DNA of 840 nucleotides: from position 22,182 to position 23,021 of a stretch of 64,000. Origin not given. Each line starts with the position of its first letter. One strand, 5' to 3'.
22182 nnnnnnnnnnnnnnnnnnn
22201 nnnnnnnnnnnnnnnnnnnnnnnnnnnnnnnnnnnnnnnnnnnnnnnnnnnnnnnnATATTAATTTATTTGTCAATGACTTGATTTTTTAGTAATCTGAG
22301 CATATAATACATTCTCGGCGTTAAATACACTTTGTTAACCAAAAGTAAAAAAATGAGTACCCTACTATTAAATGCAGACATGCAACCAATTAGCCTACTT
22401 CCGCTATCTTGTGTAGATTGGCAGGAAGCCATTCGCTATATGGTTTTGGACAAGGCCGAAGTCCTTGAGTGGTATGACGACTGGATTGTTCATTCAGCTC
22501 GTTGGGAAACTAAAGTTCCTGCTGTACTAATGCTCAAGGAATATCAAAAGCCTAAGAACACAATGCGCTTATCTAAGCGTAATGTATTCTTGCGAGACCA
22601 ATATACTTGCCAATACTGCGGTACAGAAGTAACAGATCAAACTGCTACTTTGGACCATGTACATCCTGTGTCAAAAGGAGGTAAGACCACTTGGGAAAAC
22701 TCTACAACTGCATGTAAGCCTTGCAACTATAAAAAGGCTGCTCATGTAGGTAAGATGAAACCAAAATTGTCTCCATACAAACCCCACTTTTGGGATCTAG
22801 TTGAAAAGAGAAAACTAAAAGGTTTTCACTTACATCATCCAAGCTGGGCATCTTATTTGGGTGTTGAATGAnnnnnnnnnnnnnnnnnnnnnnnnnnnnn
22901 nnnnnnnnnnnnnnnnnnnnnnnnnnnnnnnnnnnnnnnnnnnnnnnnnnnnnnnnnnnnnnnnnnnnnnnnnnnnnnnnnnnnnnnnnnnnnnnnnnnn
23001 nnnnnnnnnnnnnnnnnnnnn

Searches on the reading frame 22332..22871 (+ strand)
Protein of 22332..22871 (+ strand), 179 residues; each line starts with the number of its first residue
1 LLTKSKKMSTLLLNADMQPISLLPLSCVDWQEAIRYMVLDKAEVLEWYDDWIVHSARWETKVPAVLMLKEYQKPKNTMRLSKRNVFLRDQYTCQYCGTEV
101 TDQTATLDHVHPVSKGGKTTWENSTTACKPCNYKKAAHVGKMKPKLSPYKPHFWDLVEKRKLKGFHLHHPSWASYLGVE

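Call 33: search_protein_families(library=pfam, proteins=[window:22332-22871:+], max_evalue=0.001)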
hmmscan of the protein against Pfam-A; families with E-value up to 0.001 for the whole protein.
window:22332-22871:+ (179 aa): 2 families
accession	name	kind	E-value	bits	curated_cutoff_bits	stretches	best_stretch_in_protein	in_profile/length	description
PF14279.12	HNH_5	-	4.1e-15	55.9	27.5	1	93-139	1-47/56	HNH endonuclease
PF01844.29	HNH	-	4.4e-13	49.6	21.4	1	93-135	1-44/47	HNH endonuclease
